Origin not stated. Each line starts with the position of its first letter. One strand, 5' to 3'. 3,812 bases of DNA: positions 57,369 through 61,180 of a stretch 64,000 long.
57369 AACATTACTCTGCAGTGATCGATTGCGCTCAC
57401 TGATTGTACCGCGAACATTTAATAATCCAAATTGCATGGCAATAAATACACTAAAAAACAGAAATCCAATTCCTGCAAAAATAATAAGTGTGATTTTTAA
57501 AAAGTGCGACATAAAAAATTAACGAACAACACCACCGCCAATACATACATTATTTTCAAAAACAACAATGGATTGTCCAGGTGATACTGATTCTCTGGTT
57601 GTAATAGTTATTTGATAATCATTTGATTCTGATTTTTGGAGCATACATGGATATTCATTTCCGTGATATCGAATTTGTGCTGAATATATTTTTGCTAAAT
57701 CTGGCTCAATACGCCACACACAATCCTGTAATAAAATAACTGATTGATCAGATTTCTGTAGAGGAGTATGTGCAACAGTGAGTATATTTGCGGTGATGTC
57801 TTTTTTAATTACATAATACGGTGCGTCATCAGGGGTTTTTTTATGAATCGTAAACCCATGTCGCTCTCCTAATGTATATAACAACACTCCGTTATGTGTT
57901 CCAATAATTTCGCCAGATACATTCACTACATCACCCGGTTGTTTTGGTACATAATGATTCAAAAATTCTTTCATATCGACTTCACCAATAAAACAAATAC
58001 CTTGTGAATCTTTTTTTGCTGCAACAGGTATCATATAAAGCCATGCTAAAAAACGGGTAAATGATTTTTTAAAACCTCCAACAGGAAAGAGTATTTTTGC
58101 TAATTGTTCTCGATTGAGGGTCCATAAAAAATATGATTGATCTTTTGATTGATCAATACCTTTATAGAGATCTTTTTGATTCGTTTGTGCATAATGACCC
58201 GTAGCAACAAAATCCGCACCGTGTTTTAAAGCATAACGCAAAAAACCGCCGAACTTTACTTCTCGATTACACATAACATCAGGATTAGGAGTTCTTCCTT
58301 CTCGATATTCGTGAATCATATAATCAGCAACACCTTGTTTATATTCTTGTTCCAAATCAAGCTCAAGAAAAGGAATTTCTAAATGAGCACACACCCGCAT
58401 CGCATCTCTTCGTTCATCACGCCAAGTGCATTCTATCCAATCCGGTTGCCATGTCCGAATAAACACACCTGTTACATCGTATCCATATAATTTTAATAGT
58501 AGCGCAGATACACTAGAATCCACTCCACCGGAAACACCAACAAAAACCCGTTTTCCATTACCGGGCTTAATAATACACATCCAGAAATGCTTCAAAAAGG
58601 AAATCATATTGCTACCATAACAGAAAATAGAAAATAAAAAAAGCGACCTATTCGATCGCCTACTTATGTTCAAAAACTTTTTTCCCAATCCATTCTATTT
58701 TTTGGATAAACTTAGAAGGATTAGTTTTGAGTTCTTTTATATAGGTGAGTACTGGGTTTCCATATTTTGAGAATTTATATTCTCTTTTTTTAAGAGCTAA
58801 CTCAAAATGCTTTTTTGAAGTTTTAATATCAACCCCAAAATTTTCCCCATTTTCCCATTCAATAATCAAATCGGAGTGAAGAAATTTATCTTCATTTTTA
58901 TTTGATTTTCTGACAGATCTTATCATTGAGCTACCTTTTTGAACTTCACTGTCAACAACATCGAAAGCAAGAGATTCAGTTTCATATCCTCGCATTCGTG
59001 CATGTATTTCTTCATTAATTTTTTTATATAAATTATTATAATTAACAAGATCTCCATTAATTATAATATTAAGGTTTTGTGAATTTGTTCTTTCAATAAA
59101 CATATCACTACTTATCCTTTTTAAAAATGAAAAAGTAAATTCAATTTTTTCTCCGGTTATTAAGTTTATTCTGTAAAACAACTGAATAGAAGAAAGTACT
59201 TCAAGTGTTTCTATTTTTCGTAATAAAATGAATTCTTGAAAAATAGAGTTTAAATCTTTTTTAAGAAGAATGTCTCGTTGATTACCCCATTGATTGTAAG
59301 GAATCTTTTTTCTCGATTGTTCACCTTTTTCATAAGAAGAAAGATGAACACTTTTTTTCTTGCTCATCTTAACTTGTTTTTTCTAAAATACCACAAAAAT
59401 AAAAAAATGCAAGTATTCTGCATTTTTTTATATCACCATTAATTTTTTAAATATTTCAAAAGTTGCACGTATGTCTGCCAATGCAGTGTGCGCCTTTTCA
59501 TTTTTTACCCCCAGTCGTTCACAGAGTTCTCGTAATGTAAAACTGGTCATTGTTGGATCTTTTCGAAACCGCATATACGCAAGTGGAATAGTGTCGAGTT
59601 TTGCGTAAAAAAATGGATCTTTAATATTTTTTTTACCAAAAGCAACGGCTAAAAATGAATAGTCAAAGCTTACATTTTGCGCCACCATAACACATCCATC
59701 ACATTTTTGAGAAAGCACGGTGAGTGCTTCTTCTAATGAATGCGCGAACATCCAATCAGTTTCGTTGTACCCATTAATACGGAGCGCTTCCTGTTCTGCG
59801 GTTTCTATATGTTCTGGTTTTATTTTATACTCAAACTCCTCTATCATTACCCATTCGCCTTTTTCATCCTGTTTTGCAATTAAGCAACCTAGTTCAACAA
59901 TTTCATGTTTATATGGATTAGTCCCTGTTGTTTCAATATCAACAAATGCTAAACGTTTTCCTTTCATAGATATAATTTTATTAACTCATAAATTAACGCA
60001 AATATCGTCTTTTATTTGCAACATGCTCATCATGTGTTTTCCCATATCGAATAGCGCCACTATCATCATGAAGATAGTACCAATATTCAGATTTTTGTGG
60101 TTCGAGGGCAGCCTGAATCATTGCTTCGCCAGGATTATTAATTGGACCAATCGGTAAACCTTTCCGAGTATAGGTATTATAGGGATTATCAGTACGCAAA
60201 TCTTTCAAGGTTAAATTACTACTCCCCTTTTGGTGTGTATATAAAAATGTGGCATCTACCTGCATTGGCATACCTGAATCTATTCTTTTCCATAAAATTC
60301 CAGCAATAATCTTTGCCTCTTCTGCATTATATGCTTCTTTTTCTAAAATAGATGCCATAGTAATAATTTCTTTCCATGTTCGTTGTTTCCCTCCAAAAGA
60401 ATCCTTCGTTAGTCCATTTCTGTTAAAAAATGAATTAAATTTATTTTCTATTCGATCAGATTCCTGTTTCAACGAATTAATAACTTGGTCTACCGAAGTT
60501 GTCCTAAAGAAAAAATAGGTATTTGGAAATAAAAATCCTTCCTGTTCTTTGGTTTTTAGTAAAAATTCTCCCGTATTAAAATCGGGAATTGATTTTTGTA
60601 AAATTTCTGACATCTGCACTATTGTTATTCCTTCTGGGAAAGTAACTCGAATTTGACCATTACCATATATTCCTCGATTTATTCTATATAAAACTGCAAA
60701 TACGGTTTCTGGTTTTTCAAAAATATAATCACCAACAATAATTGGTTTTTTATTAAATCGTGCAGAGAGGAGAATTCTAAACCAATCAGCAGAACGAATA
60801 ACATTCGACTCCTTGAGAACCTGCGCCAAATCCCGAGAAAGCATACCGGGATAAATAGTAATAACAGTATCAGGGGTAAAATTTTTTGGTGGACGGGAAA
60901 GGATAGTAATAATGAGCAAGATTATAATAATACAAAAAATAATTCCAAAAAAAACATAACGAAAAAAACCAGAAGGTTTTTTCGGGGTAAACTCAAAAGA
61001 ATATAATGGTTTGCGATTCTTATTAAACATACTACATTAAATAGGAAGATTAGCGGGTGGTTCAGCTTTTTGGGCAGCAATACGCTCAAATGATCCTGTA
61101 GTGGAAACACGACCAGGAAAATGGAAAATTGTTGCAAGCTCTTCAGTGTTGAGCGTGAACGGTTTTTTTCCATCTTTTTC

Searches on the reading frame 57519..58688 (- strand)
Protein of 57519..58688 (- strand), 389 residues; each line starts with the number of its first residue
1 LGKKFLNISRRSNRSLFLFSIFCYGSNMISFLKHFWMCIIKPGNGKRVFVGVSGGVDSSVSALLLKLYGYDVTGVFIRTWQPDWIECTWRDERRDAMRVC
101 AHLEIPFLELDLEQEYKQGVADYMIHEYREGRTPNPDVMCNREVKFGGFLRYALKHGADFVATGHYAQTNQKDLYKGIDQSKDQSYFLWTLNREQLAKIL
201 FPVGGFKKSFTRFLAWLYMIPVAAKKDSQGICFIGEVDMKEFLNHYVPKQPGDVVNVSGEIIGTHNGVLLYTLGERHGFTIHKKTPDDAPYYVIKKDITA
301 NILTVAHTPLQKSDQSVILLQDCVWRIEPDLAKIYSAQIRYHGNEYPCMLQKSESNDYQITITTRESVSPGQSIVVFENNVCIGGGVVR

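Call 51: search_protein_families(library=pfam, proteins=[window:57519-58688:-], max_evalue=0.00001)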
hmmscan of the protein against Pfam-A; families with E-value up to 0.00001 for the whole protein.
window:57519-58688:- (389 aa): 3 families
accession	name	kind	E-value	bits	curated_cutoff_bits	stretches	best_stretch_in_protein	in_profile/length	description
PF03054.22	tRNA_Me_trans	-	1.3e-68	231.1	20.6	1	46-235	1-201/202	tRNA methyl transferase HUP domain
PF20259.3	tRNA_Me_trans_M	-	6.8e-20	70.8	27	1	240-306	1-65/66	tRNA methyl transferase PRC-barrel domain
PF20258.4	tRNA_Me_trans_C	-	6.9e-10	39.6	20.6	1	330-388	16-77/77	Aminomethyltransferase beta-barrel domain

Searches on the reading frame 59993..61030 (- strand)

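Call 51: search_protein_families(library=pfam, proteins=[window:59993-61030:-], max_evalue=0.00001)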
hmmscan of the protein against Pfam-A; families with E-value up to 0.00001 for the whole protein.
window:59993-61030:- (345 aa): 1 family
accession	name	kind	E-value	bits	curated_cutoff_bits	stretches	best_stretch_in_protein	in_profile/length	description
PF02618.21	YceG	-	1.6e-67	228.3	32.4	1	57-341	1-274/275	YceG-like family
